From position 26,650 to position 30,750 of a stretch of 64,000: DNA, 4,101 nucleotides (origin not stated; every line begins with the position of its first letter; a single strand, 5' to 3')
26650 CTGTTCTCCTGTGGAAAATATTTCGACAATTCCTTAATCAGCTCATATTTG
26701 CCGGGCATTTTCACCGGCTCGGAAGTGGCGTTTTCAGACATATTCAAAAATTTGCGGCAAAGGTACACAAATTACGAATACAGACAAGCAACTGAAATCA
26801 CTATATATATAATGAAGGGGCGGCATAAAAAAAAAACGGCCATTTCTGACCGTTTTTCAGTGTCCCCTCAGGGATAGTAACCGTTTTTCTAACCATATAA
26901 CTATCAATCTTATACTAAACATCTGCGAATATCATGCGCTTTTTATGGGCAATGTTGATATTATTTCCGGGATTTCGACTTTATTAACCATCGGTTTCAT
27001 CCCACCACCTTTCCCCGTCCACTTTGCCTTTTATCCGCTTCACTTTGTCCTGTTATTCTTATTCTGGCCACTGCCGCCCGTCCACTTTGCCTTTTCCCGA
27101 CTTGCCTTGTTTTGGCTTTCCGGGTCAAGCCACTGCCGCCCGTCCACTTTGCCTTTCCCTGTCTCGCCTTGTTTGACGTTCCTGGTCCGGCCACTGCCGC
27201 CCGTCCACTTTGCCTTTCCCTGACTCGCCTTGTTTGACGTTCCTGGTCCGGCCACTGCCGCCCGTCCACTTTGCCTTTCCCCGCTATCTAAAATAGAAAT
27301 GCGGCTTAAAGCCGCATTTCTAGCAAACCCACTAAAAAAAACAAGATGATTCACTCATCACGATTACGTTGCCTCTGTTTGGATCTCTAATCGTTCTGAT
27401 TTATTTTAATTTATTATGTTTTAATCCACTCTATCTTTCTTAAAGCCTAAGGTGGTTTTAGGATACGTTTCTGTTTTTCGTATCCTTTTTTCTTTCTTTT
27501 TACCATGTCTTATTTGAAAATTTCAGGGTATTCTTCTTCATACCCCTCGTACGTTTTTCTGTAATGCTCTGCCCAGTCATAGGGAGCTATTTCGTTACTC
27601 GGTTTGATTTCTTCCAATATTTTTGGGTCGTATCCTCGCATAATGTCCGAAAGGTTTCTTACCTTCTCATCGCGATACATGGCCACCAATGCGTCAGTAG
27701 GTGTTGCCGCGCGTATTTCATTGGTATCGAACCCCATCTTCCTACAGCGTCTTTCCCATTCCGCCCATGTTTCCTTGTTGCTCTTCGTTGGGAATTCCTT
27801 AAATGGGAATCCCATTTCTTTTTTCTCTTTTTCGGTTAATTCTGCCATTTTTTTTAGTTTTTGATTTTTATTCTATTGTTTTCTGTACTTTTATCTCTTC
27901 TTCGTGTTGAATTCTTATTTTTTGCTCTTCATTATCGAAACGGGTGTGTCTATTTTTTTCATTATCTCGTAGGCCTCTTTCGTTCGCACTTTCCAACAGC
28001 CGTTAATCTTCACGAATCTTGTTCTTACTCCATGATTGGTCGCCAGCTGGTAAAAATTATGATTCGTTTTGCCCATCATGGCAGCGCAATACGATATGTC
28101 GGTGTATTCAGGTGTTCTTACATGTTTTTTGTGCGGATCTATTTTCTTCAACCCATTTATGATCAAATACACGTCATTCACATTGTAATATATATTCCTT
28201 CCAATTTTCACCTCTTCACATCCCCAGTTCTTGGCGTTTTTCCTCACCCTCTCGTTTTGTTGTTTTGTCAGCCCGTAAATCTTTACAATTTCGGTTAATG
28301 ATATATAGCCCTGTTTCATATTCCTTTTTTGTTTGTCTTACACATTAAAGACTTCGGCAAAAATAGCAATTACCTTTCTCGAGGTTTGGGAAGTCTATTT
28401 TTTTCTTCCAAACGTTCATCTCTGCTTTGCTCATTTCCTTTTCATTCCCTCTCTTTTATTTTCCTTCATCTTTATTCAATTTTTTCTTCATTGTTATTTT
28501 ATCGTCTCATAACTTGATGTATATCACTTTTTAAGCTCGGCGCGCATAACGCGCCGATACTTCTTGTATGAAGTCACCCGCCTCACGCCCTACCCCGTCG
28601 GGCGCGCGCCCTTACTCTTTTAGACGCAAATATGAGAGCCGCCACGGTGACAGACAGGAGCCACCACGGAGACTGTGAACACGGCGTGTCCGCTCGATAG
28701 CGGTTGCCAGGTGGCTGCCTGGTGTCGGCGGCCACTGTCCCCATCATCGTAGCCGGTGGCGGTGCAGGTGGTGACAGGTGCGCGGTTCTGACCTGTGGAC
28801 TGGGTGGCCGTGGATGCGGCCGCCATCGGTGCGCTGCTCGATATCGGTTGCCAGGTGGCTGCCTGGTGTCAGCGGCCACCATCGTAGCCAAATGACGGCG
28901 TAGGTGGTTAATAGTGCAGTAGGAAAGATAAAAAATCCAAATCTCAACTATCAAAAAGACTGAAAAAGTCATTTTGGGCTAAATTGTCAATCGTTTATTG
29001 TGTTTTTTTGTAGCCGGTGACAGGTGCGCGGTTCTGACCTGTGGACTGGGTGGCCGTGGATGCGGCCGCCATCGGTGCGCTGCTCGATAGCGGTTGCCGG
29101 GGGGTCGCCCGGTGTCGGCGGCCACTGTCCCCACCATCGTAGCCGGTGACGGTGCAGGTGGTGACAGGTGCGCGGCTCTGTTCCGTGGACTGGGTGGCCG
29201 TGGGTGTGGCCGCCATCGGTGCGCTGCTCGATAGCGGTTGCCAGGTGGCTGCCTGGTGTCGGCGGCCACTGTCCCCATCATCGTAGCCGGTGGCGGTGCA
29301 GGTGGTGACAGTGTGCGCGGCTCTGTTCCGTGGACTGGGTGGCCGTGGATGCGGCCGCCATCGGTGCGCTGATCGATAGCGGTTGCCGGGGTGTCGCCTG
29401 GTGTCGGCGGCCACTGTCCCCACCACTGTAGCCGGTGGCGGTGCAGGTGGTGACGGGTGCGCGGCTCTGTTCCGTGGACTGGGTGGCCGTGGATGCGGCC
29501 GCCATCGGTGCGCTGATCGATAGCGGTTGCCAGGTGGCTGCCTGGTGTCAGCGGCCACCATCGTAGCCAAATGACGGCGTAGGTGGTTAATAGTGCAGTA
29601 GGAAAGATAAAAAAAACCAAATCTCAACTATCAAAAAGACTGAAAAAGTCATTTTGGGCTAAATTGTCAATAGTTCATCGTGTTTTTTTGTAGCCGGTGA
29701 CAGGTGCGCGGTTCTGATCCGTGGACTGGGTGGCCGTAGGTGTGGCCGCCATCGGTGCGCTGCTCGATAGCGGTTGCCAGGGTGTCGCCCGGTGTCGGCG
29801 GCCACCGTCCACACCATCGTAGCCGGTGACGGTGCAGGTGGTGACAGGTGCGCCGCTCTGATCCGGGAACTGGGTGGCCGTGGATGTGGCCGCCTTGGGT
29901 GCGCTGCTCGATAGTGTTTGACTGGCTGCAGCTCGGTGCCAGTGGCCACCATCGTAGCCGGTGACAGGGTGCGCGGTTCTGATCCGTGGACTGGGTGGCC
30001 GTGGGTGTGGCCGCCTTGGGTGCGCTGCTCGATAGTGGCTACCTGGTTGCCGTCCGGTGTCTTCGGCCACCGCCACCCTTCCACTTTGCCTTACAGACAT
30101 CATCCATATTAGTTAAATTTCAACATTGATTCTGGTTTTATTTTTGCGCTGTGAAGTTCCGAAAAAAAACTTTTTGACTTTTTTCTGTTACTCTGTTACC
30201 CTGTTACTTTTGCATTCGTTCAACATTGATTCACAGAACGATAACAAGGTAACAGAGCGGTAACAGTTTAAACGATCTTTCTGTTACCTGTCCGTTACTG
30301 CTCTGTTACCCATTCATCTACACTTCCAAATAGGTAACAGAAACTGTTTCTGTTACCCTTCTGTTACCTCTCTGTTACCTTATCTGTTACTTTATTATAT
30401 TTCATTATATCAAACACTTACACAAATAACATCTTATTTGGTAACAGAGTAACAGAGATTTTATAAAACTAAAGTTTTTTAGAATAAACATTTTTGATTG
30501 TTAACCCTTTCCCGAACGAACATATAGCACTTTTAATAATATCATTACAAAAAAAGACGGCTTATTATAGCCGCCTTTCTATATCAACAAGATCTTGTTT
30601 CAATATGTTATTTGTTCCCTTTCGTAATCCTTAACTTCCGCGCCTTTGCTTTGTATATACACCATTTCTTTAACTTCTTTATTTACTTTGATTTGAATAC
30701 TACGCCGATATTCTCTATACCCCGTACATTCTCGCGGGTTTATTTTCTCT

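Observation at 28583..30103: Three GC-rich tandem-repeat cassettes separated by a conserved AT-rich 122-nt spacer, inside an AT-rich island next to its iteron origin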

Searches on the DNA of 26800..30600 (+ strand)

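Call 6: search_rna_families(source=window, start=26800, end=30600, threshold=evalue, max_evalue=10)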
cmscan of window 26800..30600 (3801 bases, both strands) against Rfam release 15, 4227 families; matches with E-value up to 10: 4.
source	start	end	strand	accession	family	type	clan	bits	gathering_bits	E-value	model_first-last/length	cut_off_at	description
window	28928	29009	-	RF00336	snoJ26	Gene; snRNA; snoRNA; CD-box;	-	21.8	50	2.7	1-147/147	no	Small nucleolar RNA J26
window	30496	30586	+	RF02059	STnc50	Gene; sRNA;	-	19.9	55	6.7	1-84/84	no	Salmonella enterica sRNA STnc40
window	30182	30269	+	RF04092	MIR1508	Gene; miRNA;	-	17.6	70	7.9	1-91/91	no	MIR1508 microRNA precursor family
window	27294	27338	+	RF02603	BASRCII26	Gene; sRNA;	-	15.4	218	1.2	1-190/190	no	Brucella sRNA CII26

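Call 9: search_dna_similar(query=window:28583-30103:+, collection=phages, mode=distant)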
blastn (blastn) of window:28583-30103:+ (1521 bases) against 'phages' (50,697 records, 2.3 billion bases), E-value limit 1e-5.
No match.

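Call 10: search_dna_similar(query=window:28583-30103:+, collection=plasmids, mode=distant)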
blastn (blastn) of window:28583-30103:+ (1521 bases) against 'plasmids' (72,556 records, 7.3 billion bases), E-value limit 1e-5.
No match.
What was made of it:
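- Tried and rejected: blastn against the phage and plasmid collections found nothing (calls 9, 10).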

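Call 59: search_rna_families(source=window, start=28500, end=28720, threshold=evalue, max_evalue=10, show_alignments=2)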
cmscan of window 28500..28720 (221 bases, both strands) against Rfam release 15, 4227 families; matches with E-value up to 10: 1.
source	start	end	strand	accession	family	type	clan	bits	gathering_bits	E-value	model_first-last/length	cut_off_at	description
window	28522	28604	+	RF02629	RmaA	Gene; sRNA;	-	14.7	57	3.6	1-113/113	no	Regulator of motility and amylovoran A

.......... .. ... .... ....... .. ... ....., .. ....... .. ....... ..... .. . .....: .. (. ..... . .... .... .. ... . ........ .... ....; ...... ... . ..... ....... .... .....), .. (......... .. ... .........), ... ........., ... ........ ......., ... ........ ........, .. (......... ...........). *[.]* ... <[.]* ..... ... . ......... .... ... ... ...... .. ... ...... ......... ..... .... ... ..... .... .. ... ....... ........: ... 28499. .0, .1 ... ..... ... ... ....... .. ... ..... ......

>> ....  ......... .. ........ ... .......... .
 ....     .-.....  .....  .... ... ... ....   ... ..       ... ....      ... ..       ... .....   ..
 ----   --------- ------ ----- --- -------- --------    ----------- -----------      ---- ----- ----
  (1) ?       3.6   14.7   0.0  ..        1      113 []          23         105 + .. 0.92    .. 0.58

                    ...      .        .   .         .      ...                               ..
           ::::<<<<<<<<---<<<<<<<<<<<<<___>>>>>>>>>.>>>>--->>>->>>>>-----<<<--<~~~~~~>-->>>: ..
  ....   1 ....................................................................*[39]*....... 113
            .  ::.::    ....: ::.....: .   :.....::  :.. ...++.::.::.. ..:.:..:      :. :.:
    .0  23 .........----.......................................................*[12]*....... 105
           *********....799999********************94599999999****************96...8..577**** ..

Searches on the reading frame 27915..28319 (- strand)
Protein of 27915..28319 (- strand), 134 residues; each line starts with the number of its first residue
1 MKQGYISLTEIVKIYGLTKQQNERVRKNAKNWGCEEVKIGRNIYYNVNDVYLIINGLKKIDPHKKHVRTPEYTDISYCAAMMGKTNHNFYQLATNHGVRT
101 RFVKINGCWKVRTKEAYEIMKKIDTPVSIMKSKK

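Call 11: search_protein_families(library=pfam, proteins=[window:27915-28319:-], max_evalue=0.01)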
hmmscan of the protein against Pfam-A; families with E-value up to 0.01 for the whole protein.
window:27915-28319:- (134 aa): 0 families

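Call 37: search_protein_families(library=phrogs, proteins=[window:27915-28319:-], max_evalue=0.001)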
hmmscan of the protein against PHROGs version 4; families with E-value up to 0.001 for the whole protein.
window:27915-28319:- (134 aa): 0 families

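Call 49: find_homologous_proteins(query=window:27915-28319:-, max_evalue=0.001)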
Query window:27915-28319:- (134 aa): 3 proteins with E <= 0.001 among 12 candidates.
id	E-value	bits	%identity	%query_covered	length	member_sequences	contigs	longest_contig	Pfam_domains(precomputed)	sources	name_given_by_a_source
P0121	1.1e-83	296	97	100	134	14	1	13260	-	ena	-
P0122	1.5e-56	208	70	96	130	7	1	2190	-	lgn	-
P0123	6.8e-54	199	66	95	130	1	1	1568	-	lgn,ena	-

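Call 50: find_encoding_contigs(protein=P0121, flank=10000, max_places=10)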
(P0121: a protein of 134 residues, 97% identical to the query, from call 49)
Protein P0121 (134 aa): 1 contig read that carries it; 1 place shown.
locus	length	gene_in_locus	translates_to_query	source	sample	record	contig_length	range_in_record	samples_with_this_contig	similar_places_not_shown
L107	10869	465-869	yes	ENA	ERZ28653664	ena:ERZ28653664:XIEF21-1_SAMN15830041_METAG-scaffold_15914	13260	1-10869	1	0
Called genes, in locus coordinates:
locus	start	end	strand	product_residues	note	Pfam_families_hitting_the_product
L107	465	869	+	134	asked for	-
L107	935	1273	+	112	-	-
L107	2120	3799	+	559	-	PF08534:Redoxin, PF00578:AhpC-TSA, PF13098:Thioredoxin_2, PF00085:Thioredoxin, PF13905:Thioredoxin_8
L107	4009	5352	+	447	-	PF02812:ELFV_dehydrog_N, PF00208:ELFV_dehydrog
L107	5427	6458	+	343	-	PF00586:AIRS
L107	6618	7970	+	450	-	PF04551:GcpE, PF26540:GcpE_C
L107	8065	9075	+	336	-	PF00814:TsaD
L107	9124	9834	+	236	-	PF09365:DUF2461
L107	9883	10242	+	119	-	PF22818:ApeI-like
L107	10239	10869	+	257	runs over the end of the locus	PF00535:Glycos_transf_2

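Call 51: find_encoding_contigs(protein=P0122, flank=10000, max_places=10)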
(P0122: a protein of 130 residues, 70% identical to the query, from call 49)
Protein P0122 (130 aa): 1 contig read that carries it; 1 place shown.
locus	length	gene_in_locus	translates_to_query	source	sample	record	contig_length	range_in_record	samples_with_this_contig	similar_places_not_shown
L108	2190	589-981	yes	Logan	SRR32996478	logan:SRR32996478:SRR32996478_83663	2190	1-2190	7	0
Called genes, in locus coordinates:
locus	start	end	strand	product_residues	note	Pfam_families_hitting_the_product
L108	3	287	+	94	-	?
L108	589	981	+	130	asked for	-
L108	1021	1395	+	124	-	-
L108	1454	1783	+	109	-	-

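Call 52: find_encoding_contigs(protein=P0123, flank=10000, max_places=10)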
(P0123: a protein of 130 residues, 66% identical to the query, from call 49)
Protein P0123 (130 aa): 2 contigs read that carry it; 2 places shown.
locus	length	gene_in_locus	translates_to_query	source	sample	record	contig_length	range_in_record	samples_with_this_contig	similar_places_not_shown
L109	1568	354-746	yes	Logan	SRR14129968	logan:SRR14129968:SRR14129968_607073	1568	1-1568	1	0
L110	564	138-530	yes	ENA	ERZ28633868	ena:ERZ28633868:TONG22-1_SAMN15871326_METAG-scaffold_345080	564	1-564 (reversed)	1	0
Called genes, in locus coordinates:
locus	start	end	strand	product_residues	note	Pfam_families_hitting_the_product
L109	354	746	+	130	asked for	-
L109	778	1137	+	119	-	-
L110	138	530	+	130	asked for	-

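Call 113: search_protein_families(library=padloc, proteins=[window:27915-28319:-], max_evalue=0.01)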
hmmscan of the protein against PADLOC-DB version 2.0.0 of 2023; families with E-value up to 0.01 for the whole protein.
window:27915-28319:- (134 aa): 0 families

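Call 114: search_protein_families(library=ncbifam, proteins=[window:27915-28319:-], max_evalue=0.01)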
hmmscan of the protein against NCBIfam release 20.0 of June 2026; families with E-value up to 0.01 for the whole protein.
window:27915-28319:- (134 aa): 0 families

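Call 125: predict_structure(alignment_id=A8)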
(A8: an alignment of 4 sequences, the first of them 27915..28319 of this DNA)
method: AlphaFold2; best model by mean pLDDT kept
length: 134 residues; sequences in the alignment: 4
mean_pLDDT: 64.6   pTM: 0.46
mean pLDDT of the five models: 64.6, 62.4, 61.7, 38.3, 37.5
residues with pLDDT >= 90: 3; 70-90: 52; 50-70: 49; < 50: 30
segments of 3 or more residues with pLDDT < 50: 61-72, 104-108, 123-134
pLDDT, mean of each block of 10 residues (from residue 1): 82 80 87 85 85 75 40 51 56 61 50 56 43 38
secondary structure, 60 per line:
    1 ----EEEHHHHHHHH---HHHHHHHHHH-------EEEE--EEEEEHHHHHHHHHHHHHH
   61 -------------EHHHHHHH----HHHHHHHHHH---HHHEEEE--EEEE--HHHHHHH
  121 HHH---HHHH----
elements in order: E5-7 H8-15 H19-28 E36-39 E42-46 H47-60 H75-81 H86-95 E102-105 E108-111 H114-123 H127-130

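Call 127: fold_search(model_id=the predicted structure, library=pdb)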
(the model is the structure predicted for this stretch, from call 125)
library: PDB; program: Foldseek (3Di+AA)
matches with E <= 10: 1231; with E <= 0.001: 0
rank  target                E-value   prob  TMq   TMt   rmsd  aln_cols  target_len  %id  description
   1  4pm3_B                2.5e-03  0.97  0.29  0.33  13.5       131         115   15  Structure of the double-stranded DNA binding type IV secretion protein TraN from Enterococcus (released 2014-07-30)
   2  2fxa_B                2.4e-02  0.54  0.28  0.21  14.5       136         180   18  Structure of the Protease Production Regulatory Protein hpr from Bacillus subtilis. (released 2006-03-14)
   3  2v9v                  4.8e-02  0.63  0.28  0.28  14.5       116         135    9  Crystal Structure of Moorella thermoacetica SelB(377-511) (released 2007-09-11)
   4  2pjp_A                4.8e-02  0.54  0.25  0.27  16.1       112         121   12  Structure of the mRNA-binding domain of elongation factor SelB from E.coli in complex with SECIS RNA (released 2007-10-30)
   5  7nvs_W                4.8e-02  0.30  0.26  0.19  16.1       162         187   14  RNA polymerase II core pre-initiation complex with closed promoter DNA in proximal position (released 2021-05-05)
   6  6uvu_A                5.4e-02  0.90  0.28  0.33   7.7        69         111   17  Crystal structure of the AntR antimony-specific transcriptional repressor (released 2020-11-04)
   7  8qfc_B                6.6e-02  0.28  0.24  0.07  14.1       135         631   13  UFL1 E3 ligase bound 60S ribosome (released 2024-02-21)
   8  1r22_B                7.9e-02  0.90  0.28  0.37   6.8        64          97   16  Crystal structure of the cyanobacterial metallothionein repressor SmtB (C14S/C61S/C121S mutant) in the Zn2alpha5-form (released 2004-05-18)
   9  3f72_B                9.0e-02  0.89  0.29  0.35   6.9        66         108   20  Crystal Structure of the Staphylococcus aureus pI258 CadC Metal Binding Site 2 Mutant (released 2009-04-07)
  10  6uvu_B                1.1e-01  0.77  0.28  0.33   8.0        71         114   17  Crystal structure of the AntR antimony-specific transcriptional repressor (released 2020-11-04)
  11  1u2w_B                1.2e-01  0.82  0.29  0.35   6.9        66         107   21  Crystal Structure of the Staphylococcus aureus pI258 CadC (released 2005-07-12)
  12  7p6f_DDD              1.4e-01  0.77  0.29  0.39  10.0        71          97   17  1.93 A resolution X-ray crystal structure of the transcriptional regulator SrnR from Streptomyces griseus (released 2022-05-25)
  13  8qkf_B                1.4e-01  0.75  0.28  0.38   6.6        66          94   17  SmtB protein of Mycobacterium smegmatis (released 2024-09-25)
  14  1smt_A                1.5e-01  0.77  0.28  0.37   7.4        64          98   14  SMTB REPRESSOR FROM SYNECHOCOCCUS PCC7942 (released 1997-12-03)
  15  2zkz_A                1.5e-01  0.75  0.27  0.39   6.6        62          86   21  Crystal structure of the transcriptional repressor PagR of Bacillus anthracis (released 2009-04-07)
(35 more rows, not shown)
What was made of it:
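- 27915..28319 (-): 134-aa gene downstream of the module. The protein is predicted to be a tandem winged-helix DNA-binding protein. The best fold match is TraN, 4pm3, with probability 0.97 but a low TM-score (calls 125, 127).
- On Type III toxin-antitoxin (ToxIN-like): The 134-aa protein folds as a tandem winged helix (calls 125, 127).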

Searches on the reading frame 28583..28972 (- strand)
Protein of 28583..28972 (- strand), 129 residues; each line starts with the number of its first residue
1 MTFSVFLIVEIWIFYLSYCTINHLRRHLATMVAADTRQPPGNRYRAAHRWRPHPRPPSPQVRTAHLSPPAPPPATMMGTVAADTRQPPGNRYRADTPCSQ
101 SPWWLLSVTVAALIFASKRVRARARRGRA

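Call 36: search_protein_families(library=pfam, proteins=[window:28583-28972:-], max_evalue=1)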
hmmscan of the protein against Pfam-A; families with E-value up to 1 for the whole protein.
window:28583-28972:- (129 aa): 0 families

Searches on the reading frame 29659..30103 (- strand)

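Call 36: search_protein_families(library=pfam, proteins=[window:29659-30084:-, window:29675-30103:-], max_evalue=1)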
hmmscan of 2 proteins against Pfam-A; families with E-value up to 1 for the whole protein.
window:29659-30084:- (141 aa): 1 family
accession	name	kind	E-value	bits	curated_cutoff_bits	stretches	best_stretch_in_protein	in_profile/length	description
PF14344.12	DUF4397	-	0.29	12.2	30.6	0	44-85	74-114/119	Domain of unknown function (DUF4397)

window:29675-30103:- (142 aa): 0 families
